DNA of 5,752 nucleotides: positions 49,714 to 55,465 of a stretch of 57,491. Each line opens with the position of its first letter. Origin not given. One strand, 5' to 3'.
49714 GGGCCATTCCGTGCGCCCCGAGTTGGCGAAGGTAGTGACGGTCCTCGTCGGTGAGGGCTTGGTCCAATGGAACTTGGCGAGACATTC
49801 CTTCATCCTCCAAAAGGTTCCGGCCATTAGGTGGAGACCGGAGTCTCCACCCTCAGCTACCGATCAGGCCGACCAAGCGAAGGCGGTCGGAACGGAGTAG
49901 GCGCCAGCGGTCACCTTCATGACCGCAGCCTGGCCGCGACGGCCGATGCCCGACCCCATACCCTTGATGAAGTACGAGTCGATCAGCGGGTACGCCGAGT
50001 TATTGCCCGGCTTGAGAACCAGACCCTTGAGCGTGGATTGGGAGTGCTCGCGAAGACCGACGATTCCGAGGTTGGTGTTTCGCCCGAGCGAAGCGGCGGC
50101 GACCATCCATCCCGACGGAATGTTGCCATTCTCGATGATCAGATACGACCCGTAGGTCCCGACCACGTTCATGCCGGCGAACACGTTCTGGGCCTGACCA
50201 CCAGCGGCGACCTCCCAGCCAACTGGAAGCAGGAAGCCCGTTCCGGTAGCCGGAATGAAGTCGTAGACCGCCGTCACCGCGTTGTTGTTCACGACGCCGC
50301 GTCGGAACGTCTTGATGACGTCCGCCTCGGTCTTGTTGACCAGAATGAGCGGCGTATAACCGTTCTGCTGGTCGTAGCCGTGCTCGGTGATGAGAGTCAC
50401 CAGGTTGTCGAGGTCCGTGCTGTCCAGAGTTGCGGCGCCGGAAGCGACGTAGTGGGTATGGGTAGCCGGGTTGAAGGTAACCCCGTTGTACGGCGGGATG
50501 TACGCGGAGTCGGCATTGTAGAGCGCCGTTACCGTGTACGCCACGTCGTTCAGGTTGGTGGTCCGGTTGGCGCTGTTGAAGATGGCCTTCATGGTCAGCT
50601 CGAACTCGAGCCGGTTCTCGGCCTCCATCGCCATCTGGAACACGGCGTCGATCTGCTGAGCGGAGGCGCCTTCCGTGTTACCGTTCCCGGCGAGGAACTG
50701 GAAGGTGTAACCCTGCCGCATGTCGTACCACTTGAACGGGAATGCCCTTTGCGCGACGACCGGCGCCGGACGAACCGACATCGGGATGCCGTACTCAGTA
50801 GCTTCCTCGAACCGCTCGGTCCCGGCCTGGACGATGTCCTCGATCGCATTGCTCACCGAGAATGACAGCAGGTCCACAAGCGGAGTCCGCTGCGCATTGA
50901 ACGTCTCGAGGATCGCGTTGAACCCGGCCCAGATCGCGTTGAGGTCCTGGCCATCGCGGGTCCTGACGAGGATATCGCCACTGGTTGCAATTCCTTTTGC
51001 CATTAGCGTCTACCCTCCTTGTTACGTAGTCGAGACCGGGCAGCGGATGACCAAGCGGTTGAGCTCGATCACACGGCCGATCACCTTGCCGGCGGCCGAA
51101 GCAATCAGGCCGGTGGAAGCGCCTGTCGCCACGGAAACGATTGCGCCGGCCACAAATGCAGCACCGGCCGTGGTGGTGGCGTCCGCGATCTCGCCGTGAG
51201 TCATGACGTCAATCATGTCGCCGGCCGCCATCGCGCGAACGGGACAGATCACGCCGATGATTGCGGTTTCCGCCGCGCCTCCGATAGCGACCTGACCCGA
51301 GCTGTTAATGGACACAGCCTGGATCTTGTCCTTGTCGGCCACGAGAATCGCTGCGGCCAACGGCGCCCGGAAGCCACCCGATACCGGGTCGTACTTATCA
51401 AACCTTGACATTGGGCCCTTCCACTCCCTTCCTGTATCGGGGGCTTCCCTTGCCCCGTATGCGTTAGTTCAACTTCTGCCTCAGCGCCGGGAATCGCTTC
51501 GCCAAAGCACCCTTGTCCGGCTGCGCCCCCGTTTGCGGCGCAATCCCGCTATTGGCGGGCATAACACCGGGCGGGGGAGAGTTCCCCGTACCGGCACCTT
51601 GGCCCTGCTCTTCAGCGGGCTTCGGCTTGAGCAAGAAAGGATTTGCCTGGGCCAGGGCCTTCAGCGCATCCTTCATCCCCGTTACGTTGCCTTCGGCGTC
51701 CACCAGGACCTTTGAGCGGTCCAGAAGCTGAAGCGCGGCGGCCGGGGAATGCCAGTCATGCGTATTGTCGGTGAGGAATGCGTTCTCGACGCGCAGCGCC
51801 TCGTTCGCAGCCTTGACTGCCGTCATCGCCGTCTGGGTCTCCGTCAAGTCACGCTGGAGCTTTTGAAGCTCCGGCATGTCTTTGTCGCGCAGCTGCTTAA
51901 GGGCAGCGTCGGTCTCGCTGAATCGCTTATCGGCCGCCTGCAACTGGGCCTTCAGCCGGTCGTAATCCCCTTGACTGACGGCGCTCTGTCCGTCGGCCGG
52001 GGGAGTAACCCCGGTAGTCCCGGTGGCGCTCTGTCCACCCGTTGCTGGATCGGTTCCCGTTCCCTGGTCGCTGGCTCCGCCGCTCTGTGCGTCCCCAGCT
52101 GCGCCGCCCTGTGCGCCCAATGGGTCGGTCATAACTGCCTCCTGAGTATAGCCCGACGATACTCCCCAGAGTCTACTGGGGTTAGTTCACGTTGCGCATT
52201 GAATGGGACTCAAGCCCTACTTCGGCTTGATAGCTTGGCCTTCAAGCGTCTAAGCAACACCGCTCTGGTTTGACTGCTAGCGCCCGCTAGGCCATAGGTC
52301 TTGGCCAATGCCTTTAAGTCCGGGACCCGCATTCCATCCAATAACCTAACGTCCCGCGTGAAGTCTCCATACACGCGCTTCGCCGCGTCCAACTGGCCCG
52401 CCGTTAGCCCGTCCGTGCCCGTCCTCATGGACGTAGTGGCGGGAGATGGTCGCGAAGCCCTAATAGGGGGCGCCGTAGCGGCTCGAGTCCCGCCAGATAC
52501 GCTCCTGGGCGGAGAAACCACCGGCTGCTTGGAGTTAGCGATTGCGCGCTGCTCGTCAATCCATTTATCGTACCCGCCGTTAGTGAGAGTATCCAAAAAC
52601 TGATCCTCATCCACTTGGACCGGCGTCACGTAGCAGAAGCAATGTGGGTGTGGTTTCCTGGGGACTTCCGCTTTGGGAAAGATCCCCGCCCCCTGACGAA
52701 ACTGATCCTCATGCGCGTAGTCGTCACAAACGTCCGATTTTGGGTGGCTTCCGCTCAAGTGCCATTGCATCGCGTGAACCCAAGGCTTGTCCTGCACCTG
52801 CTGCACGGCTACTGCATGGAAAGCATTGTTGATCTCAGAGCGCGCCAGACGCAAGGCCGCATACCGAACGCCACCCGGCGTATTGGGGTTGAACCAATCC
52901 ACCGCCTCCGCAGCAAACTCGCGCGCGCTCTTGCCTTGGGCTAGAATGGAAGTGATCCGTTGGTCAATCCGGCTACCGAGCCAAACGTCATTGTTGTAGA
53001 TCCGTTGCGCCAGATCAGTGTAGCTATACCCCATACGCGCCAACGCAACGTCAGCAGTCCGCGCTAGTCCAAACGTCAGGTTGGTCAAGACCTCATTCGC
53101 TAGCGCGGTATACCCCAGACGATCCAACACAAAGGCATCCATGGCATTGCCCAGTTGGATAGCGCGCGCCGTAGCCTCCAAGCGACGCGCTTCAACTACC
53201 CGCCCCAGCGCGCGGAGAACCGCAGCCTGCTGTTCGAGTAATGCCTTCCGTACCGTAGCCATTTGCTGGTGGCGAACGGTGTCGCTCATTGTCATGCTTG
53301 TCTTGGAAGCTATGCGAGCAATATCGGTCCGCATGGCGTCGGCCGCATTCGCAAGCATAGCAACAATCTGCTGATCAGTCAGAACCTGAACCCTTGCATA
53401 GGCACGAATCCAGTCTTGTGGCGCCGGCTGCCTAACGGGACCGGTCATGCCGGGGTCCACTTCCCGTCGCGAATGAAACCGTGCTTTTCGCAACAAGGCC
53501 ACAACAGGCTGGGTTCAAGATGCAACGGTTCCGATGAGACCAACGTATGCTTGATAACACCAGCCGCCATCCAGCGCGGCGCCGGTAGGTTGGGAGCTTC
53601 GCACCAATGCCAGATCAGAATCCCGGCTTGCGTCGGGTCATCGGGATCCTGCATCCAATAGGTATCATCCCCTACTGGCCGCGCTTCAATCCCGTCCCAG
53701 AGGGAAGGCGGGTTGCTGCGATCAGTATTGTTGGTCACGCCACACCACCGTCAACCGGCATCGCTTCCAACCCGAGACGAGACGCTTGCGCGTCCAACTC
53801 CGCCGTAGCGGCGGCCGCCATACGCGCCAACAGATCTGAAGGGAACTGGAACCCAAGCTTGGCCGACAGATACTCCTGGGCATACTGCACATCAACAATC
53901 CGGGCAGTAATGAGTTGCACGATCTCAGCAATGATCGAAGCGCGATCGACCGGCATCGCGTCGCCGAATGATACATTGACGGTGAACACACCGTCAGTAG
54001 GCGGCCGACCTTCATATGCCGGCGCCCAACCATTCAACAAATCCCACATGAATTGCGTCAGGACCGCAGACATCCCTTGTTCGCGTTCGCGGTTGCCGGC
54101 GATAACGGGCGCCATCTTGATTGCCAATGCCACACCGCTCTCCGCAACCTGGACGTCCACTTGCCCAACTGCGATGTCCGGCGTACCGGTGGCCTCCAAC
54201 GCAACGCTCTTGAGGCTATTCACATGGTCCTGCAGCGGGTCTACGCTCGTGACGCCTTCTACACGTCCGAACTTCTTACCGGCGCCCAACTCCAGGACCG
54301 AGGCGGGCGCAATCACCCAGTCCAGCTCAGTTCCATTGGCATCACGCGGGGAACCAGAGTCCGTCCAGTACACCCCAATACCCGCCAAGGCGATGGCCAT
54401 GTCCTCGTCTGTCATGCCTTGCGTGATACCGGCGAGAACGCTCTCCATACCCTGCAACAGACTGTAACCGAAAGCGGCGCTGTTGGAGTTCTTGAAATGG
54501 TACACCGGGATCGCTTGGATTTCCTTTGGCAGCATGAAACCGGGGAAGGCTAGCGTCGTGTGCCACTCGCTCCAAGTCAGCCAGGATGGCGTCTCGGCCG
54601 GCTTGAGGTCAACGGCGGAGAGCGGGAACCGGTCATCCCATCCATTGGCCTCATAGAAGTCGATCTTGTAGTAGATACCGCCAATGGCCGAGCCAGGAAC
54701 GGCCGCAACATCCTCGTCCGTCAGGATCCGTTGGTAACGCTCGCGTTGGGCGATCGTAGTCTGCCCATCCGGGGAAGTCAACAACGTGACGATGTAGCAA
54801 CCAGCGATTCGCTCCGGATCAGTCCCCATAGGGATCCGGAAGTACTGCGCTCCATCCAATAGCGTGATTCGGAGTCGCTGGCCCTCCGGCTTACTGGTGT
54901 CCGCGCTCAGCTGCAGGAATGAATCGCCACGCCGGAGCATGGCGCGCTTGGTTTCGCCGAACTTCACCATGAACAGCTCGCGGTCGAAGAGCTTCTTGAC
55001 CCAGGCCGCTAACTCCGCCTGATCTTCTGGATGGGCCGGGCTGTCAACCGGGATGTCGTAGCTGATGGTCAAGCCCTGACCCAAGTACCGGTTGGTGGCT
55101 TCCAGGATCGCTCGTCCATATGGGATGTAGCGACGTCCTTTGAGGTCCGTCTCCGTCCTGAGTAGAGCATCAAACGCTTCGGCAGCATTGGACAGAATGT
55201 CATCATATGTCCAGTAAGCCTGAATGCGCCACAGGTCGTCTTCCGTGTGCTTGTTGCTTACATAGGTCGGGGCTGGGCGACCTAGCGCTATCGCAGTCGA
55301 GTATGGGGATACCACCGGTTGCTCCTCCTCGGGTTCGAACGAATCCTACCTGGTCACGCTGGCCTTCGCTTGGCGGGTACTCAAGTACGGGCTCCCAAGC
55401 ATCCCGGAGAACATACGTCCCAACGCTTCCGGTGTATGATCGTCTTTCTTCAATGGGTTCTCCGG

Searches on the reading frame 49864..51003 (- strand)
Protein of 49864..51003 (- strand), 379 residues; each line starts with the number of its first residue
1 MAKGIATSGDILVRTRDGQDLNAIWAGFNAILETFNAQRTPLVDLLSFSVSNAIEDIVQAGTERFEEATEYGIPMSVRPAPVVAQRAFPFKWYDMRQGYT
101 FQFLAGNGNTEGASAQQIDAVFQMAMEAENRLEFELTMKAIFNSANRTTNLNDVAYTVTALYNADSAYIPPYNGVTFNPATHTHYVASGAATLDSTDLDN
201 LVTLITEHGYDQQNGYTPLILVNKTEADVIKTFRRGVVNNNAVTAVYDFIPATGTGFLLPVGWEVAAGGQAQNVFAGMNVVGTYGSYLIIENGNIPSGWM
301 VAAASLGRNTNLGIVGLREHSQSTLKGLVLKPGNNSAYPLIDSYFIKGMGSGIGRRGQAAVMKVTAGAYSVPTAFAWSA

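Call 16: search_protein_families(library=phrogs, proteins=[window:49864-51003:-])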
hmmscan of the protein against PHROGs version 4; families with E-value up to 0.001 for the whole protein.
window:49864-51003:- (379 aa): 1 family
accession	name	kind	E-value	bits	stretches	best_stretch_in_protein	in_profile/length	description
phrog_3990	-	head and packaging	1.5e-99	334.7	1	3-375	20-383/390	major head protein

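Call 87: search_dna_similar(query=window:49864-51003:-, collection=phages, mode=protein, max_rows=8)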
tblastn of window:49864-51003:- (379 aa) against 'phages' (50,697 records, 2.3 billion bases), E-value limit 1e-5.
Records with a match: 161; places in all: 161; records where one place covers at least 80% of the query: 161.
Best place of each record, by identity: <60% 161.
By first word of the organism name: Mycobacterium 72; Gordonia 46; Microbacterium 38; Arthrobacter 2; Micrococcus 1; Nocardia 1; Curtobacterium 1.
By host as written in the record: Mycobacterium smegmatis mc2 155 44; Microbacterium foliorum NRRL B-24224 26; Gordonia rubripertincta NRRL B-16540 26; Microbacterium foliorum NRRL B-24224 SEA 12; Mycobacterium smegmatis mc#155 11; Gordonia terrae 3612 10; Gordonia rubripertincta NRRL B-16540 SEA 9; Mycobacterium smegmatis mc2155 5; and 11 more.
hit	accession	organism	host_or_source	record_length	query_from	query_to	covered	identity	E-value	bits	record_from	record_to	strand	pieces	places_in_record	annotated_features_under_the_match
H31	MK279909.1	Mycobacterium phage DrLupo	Mycobacterium smegmatis mc2 155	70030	3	375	98%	42.2%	2e-76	262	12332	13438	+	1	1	23: major capsid protein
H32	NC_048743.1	Mycobacterium phage DrLupo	Mycobacterium smegmatis mc2 155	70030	3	375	98%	42.2%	2e-76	262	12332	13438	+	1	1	23: major head protein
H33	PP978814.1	Microbacterium phage Ajin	Microbacterium foliorum NRRL B-24224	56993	4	375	98%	42.1%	2e-85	288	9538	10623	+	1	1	19: major capsid protein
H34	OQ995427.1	Microbacterium phage RikSengupta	Microbacterium foliorum NRRL B-24224 SEA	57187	4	375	98%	41.9%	5e-85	287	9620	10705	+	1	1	19: major capsid protein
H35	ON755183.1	Microbacterium phage Sparcetus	Microbacterium foliorum NRRL B-24224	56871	4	375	98%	41.9%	5e-85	287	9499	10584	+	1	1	19: major capsid protein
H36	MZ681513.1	Microbacterium phage TinyMiny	Microbacterium foliorum NRRL B-24224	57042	4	375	98%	41.9%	5e-85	287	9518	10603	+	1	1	19: major capsid protein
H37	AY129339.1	Mycobacterium phage Barnyard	-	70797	3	375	98%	41.6%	4e-76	261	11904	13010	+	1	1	21: hypothetical protein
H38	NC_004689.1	Mycobacterium phage Barnyard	Mycobacterium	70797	3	375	98%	41.6%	4e-76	261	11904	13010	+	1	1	major head protein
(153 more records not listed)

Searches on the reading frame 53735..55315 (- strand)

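Call 16: search_protein_families(library=phrogs, proteins=[window:53735-55315:-])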
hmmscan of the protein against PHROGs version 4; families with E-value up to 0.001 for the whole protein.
window:53735-55315:- (526 aa): 1 family
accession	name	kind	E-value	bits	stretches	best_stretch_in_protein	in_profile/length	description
phrog_64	-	head and packaging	9.3e-24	84.8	1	61-484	123-479/547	portal protein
